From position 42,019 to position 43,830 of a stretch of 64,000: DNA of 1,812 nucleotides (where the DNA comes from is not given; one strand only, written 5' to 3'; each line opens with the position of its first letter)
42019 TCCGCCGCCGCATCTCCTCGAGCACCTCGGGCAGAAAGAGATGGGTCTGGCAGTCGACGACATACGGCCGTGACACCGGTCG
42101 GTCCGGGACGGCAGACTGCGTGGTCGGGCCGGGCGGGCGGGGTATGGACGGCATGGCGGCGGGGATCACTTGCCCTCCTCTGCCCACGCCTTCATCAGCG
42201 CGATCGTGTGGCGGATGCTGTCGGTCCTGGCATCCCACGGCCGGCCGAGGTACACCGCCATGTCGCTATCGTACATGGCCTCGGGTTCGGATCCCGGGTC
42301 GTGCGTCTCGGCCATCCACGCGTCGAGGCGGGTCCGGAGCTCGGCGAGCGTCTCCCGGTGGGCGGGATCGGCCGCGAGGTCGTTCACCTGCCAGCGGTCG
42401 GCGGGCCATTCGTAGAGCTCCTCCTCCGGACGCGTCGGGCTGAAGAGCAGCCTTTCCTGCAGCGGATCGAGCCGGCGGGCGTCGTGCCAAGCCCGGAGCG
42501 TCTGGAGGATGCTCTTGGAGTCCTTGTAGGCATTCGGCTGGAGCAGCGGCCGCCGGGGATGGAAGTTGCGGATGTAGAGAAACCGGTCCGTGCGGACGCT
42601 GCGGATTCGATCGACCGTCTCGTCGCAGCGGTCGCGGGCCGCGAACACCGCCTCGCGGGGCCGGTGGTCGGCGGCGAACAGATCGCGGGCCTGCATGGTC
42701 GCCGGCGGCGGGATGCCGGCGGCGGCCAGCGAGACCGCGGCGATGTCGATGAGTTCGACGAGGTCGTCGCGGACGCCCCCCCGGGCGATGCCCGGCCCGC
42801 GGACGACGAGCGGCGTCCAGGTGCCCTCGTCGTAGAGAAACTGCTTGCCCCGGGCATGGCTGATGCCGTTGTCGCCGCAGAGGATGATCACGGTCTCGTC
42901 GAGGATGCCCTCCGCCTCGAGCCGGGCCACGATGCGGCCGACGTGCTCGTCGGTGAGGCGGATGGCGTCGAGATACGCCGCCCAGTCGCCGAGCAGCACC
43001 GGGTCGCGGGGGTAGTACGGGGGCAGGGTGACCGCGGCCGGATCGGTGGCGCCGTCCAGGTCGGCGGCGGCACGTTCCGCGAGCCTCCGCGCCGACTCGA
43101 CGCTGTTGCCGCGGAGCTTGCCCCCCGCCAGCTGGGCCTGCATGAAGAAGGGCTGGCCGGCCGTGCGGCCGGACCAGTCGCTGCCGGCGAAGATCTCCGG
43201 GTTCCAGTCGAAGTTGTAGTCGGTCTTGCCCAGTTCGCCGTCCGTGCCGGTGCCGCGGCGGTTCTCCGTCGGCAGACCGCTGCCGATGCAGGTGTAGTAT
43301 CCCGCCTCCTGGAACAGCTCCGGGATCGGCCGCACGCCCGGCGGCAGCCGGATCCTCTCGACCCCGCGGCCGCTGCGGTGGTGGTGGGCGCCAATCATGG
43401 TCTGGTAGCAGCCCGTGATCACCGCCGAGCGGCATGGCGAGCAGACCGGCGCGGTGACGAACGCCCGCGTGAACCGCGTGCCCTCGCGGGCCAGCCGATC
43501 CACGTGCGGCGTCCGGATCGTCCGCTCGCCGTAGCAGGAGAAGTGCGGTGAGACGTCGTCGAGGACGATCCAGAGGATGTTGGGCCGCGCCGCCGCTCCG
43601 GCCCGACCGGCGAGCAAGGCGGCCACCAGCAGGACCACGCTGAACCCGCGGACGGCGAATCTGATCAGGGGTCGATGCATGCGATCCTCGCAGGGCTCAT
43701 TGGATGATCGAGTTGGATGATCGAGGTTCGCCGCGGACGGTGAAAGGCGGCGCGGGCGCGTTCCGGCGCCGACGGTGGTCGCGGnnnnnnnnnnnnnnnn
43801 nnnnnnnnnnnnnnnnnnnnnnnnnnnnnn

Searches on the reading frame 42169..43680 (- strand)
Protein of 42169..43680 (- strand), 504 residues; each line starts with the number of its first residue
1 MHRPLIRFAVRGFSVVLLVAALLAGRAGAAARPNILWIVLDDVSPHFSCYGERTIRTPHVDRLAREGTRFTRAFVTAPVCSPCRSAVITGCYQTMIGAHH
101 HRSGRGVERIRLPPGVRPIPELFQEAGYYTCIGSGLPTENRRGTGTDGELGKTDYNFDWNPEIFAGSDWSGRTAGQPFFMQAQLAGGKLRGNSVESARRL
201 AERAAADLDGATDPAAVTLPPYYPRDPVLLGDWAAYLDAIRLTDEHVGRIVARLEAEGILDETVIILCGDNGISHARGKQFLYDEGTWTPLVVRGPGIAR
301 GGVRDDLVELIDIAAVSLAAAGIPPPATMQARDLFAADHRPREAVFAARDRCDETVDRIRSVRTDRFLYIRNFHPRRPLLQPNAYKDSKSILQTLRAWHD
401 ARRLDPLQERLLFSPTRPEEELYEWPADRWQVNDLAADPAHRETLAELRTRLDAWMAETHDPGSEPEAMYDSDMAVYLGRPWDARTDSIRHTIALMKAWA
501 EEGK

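Call 7: search_protein_families(library=pfam, proteins=[window:42169-43680:-], max_evalue=0.01)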
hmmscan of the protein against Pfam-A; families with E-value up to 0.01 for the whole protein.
window:42169-43680:- (504 aa): 3 families
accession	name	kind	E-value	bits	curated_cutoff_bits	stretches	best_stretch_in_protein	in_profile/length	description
PF00884.28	Sulfatase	-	3.9e-34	118.8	25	1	33-323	1-301/301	Sulfatase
PF16347.10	SGSH_C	-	2.2e-09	38.1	29.3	1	279-371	8-108/154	N-sulphoglucosamine sulphohydrolase, C-terminal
PF01663.27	Phosphodiest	-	8.4e-05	22.8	23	1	236-277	184-225/342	Type I phosphodiesterase / nucleotide pyrophosphatase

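Call 8: search_protein_families(library=ncbifam, proteins=[window:42169-43680:-], max_evalue=0.01)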
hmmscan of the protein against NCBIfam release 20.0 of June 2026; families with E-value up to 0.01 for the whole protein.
window:42169-43680:- (504 aa): 6 families
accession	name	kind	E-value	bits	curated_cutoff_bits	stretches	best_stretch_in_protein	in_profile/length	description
NF010322.0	PRK13759.1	equivalog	9.8e-26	90.3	481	2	30-133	4-103/486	arylsulfatase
TIGR03417.1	chol_sulfatase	equivalog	3.7e-21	75.6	433.45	2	32-100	2-72/500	choline-sulfatase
NF045661.1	HdlasePehA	equivalog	3.9e-19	68.6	900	2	32-94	2-65/506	phosphoric/sulfuric ester hydrolase PehA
NF052527.1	Mn_arylsulf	exception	1.9e-07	30.4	850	1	32-134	1-100/479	manganese-dependent arylsulfatase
NF053595.1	LptchSynLtaSGpos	equivalog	0.00061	18.5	970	1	235-340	429-546/626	lipoteichoic acid synthase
NF038282.1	LapC_YejM_PbgA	exception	0.0078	14.6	825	0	236-339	414-521/584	LPS biosynthesis-modulating metalloenzyme YejM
